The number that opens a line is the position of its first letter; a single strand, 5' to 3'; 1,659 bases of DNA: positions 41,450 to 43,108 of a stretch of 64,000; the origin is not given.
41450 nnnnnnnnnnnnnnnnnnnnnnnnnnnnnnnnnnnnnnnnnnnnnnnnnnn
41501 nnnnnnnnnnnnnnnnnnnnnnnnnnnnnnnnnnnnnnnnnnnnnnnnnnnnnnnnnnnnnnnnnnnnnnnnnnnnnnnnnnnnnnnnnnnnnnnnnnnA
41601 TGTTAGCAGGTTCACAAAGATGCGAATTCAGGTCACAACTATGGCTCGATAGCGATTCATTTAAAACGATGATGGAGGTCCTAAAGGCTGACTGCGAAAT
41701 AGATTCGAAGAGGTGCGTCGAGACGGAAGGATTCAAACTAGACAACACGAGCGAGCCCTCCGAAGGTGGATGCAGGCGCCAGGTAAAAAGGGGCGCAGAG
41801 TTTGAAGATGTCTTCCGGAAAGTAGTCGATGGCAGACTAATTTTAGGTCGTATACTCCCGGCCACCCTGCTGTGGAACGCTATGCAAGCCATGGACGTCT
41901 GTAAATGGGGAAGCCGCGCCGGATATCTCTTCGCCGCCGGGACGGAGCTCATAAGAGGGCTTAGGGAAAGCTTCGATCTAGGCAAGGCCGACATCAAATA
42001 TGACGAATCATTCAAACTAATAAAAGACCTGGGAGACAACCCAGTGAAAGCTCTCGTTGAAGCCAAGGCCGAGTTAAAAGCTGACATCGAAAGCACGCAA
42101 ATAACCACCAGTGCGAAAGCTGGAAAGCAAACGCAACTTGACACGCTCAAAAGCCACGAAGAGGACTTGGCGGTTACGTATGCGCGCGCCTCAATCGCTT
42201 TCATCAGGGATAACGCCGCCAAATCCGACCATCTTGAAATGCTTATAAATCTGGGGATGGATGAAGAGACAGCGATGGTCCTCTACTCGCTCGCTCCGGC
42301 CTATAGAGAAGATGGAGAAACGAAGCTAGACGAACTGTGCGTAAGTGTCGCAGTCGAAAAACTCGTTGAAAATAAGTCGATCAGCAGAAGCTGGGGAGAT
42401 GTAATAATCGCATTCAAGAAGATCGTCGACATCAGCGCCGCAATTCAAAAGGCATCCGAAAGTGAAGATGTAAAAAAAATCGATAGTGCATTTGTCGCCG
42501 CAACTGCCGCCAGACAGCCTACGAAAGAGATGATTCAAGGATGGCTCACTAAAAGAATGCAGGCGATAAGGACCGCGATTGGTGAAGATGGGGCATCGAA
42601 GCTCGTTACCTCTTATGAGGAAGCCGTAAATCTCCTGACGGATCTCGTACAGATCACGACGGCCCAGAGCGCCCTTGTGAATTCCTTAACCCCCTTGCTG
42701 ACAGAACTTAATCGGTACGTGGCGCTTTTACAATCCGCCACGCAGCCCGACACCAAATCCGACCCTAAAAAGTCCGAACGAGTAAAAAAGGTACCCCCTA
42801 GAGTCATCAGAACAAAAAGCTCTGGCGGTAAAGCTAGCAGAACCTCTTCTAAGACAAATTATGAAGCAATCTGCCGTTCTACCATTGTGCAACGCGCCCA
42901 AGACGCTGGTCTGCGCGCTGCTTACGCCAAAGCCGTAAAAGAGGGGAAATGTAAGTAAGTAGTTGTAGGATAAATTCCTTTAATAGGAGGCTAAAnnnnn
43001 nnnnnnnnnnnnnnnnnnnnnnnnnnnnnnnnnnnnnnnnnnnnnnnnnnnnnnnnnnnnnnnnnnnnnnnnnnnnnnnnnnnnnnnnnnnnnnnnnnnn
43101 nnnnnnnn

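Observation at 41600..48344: Self-contained 3-gene orphan locus: helical Cys protein, signal-less barrel-like protein and Ig/propeller lipoprotein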

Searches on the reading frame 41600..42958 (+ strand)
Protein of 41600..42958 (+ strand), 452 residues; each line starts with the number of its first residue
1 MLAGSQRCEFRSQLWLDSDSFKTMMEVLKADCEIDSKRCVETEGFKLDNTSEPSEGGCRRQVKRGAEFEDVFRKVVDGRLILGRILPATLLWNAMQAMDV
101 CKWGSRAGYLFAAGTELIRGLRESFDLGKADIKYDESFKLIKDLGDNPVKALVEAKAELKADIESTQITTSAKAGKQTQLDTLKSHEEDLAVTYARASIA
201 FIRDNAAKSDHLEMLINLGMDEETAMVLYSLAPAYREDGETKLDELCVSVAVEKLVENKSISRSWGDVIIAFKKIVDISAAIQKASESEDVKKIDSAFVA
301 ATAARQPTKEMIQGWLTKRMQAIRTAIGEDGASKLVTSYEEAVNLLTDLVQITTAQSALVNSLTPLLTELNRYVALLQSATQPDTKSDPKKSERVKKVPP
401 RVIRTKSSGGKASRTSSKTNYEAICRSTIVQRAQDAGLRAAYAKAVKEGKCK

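Call 3: search_protein_families(library=pfam, proteins=[window:41600-42958:+], max_evalue=1)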
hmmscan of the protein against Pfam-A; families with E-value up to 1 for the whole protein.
window:41600-42958:+ (452 aa): 0 families

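Call 4: search_protein_families(library=ncbifam, proteins=[window:41600-42958:+], max_evalue=1)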
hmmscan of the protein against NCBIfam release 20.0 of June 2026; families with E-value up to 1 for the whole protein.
window:41600-42958:+ (452 aa): 1 family
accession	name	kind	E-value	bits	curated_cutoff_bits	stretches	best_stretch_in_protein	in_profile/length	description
NF041507.1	HrpE_Xanth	equivalog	0.12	12.8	90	1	329-378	21-70/85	HrpE family protein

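Call 10: search_solved_structures(query=window:41600-42958:+, max_evalue=10)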
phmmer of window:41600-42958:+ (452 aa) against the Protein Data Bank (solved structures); distinct sequences matched with E-value up to 10: 5.
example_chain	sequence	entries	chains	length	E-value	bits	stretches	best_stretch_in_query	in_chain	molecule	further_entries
8j5k_6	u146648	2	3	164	1.1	11.6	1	105-147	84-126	FCPII-H1, fucoxanthin chlorophyll a/c binding protein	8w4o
8iwh_9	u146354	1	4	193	1.5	11.2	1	93-146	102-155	Fucoxanthin chlorophyll a/c light-harvesting protein, major type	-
5lc8_A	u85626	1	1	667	1.7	11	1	333-404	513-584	Arachidonate 15-lipoxygenase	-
4rpe_A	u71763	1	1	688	1.8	11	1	333-404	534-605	Linoleate 9/13-lipoxygenase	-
4g32_A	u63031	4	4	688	1.8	11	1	333-404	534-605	15S-LIPOXYGENASE | Arachidonate 15-lipoxygenase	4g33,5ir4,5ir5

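Call 14: find_homologous_proteins(query=window:41600-42958:+)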
Query window:41600-42958:+ (452 aa): 2 proteins with E <= 0.001 among 8000 candidates.
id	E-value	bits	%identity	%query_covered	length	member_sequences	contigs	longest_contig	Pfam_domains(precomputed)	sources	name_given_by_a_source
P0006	2.0e-278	941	96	100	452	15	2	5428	-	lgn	-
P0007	1.1e-129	451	52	100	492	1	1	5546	-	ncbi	-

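Call 70: search_protein_families(library=padloc, proteins=[window:41600-42958:+], max_evalue=0.1)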
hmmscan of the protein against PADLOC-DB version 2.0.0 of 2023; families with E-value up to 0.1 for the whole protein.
window:41600-42958:+ (452 aa): 0 families

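Call 71: search_protein_families(library=phrogs, proteins=[window:41600-42958:+], max_evalue=0.1)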
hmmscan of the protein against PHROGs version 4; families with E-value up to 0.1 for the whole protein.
window:41600-42958:+ (452 aa): 1 family
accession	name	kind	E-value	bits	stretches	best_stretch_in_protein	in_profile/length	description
phrog_10006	-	unknown function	0.012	16.5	0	70-90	20-40/52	-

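Call 92: find_encoding_contigs(protein=P0007, flank=6000, max_places=2)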
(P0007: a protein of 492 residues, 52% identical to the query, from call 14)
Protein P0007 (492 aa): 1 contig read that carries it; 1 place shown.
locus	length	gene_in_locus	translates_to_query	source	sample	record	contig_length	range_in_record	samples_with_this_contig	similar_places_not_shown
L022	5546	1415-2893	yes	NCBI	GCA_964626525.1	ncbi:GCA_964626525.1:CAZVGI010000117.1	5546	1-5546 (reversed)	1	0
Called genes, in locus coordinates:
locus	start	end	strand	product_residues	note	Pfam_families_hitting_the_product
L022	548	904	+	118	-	-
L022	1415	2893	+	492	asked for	-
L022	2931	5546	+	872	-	?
